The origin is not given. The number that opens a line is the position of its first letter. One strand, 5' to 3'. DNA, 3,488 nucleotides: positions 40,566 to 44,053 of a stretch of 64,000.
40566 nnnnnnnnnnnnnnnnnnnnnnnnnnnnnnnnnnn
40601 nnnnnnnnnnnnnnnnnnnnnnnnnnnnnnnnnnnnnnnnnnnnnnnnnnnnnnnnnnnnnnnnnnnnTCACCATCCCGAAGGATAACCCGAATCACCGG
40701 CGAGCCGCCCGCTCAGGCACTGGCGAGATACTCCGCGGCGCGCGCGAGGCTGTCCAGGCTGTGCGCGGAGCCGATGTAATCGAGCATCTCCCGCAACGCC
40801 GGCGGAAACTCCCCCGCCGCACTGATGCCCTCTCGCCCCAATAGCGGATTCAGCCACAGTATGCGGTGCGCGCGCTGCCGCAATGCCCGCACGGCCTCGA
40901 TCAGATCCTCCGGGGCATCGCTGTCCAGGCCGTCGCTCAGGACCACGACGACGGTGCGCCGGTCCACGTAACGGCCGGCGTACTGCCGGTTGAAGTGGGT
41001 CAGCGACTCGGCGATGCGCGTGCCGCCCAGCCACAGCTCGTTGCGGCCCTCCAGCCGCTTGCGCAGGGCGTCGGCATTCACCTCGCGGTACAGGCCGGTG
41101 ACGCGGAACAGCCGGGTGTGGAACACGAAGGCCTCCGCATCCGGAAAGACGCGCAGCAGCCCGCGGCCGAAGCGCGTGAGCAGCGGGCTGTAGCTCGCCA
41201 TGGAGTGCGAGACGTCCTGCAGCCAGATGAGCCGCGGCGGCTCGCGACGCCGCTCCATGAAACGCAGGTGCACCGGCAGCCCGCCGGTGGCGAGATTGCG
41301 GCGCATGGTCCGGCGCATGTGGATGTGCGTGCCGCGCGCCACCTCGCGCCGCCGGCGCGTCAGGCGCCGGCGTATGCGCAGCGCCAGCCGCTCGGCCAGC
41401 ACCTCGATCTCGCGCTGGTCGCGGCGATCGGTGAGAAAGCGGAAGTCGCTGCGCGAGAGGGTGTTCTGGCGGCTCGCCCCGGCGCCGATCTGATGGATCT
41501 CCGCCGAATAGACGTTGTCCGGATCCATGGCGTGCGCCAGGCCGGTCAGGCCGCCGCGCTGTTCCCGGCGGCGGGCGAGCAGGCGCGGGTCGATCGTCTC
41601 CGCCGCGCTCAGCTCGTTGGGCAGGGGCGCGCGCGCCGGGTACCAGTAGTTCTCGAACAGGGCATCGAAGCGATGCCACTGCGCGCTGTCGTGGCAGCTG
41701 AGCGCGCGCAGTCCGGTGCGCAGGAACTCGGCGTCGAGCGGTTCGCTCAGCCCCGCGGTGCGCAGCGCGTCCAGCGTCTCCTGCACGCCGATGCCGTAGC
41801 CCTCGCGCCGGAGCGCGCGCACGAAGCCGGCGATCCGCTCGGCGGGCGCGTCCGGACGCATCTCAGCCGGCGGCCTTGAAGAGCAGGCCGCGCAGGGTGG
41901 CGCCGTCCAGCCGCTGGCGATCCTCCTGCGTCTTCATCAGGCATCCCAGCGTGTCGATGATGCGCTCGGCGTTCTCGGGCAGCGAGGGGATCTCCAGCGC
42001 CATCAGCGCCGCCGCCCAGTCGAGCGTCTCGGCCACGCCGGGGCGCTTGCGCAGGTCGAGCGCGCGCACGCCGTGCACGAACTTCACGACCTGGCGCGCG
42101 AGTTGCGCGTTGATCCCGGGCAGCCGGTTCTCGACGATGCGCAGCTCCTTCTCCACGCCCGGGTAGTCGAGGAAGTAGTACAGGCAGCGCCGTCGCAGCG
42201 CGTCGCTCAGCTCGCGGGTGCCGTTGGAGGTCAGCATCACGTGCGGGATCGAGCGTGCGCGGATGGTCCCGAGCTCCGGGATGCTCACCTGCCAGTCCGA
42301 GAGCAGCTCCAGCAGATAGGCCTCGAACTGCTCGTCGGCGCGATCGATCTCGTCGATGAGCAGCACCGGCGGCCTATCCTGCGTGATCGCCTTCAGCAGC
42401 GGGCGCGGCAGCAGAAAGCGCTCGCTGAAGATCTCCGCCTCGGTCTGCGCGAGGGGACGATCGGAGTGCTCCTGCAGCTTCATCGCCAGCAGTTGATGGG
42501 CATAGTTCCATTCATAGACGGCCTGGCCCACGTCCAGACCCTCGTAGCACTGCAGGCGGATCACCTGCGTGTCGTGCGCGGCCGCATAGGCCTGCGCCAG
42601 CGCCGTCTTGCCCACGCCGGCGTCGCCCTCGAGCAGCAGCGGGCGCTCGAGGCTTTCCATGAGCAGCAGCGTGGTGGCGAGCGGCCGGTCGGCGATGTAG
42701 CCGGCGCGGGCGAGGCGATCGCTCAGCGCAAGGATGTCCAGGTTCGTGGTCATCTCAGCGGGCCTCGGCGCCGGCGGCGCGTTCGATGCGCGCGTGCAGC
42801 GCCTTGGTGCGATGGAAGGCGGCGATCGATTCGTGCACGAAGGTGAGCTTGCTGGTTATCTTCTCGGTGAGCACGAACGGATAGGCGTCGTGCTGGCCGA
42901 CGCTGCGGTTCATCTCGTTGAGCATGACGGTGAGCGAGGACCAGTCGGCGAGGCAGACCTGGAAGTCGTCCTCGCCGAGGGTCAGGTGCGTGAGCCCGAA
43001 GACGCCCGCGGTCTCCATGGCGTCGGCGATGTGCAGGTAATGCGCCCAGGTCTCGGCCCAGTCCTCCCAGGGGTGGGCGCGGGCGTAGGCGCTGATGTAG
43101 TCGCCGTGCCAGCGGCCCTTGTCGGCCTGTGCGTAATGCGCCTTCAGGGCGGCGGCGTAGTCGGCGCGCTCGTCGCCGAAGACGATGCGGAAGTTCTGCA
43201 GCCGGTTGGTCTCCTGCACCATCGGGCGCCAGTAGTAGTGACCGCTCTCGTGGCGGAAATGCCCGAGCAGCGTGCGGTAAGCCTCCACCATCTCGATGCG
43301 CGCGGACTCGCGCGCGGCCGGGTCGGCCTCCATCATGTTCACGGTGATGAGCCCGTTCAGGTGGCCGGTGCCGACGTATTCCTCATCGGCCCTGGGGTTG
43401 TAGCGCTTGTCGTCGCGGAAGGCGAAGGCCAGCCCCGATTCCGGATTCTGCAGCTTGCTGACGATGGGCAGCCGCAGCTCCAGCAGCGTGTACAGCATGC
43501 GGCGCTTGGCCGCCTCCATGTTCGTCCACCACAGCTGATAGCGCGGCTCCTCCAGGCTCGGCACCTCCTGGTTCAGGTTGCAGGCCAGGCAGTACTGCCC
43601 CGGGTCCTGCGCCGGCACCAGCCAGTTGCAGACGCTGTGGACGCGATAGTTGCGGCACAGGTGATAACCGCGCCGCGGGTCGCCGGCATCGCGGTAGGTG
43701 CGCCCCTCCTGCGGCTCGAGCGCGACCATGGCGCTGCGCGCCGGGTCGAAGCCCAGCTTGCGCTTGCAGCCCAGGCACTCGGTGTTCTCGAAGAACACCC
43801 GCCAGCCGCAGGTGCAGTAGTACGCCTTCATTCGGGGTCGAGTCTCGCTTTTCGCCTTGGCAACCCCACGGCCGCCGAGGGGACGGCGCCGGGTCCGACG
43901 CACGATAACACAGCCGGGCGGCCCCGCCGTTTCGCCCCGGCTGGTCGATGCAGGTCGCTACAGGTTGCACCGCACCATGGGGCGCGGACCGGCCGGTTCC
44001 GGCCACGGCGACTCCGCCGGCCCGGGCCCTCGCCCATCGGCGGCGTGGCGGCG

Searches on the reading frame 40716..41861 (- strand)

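Call 23: search_protein_families(library=pfam, proteins=[window:40716-41861:-], max_evalue=0.0001)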
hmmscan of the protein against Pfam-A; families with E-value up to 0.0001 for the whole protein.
window:40716-41861:- (382 aa): 1 family
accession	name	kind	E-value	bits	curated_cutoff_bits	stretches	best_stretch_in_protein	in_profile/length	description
PF05762.20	VWA_CoxE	-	1.3e-50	172.3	26.4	1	158-369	4-219/222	VWA domain containing CoxE-like protein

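Call 79: search_protein_families(library=ncbifam, proteins=[window:40716-41861:-], max_evalue=0.00001)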
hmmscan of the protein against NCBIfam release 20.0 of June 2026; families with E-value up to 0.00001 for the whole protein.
window:40716-41861:- (382 aa): 1 family
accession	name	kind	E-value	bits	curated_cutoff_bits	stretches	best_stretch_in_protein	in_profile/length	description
NF047783.1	VWA_dom_MadC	equivalog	2.1e-23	83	600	1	144-343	261-458/498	MadC family VWA domain-containing protein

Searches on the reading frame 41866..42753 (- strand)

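Call 23: search_protein_families(library=pfam, proteins=[window:41866-42753:-], max_evalue=0.0001)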
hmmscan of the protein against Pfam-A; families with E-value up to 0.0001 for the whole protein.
window:41866-42753:- (296 aa): 6 families
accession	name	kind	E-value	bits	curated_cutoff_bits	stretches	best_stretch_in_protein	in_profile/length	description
PF07728.20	AAA_5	-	6.8e-12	46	22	1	38-190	1-139/139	AAA domain (dynein-related subfamily)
PF13191.12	AAA_16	-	5.3e-10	40.5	32.6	1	37-153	25-158/167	AAA ATPase domain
PF00004.35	AAA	-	8.2e-09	36.4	21.2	1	39-190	1-123/131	ATPase family associated with various cellular activities (AAA)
PF13401.12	AAA_22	-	8.1e-07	29.9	27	1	36-152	5-109/130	AAA domain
PF07726.17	AAA_3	-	4.4e-06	27.1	27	0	130-177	65-111/131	ATPase family associated with various cellular activities (AAA)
PF07724.20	AAA_2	-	2.2e-05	25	27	0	40-187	7-135/166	AAA domain (Cdc48 subfamily)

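Call 79: search_protein_families(library=ncbifam, proteins=[window:41866-42753:-], max_evalue=0.00001)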
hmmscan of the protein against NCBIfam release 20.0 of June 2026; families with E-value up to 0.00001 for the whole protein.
window:41866-42753:- (296 aa): 2 families
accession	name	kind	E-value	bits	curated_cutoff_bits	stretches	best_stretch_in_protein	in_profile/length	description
NF047784.1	MadB_ATPase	equivalog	8.9e-85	284.5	475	1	9-280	6-291/298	MadB family AAA-type ATPase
TIGR02640.1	gas_vesic_GvpN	equivalog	5.7e-08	32.6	266.8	1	36-255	21-241/262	gas vesicle protein GvpN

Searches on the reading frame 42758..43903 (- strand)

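Call 23: search_protein_families(library=pfam, proteins=[window:42758-43903:-], max_evalue=0.0001)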
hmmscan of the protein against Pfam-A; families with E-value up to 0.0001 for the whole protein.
window:42758-43903:- (382 aa): 2 families
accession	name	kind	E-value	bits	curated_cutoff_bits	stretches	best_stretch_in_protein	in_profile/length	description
PF15887.11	Peptidase_Mx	-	2.1e-94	315.9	27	1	126-358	5-235/236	Putative zinc-binding metallo-peptidase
PF10005.14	Zn_ribbon_DZR_6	-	1.1e-27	96.9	23.4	1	28-118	2-92/93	zinc-ribbon domain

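Call 79: search_protein_families(library=ncbifam, proteins=[window:42758-43831:-], max_evalue=0.00001)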
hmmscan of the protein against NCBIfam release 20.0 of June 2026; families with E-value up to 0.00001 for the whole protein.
window:42758-43831:- (358 aa): 0 families
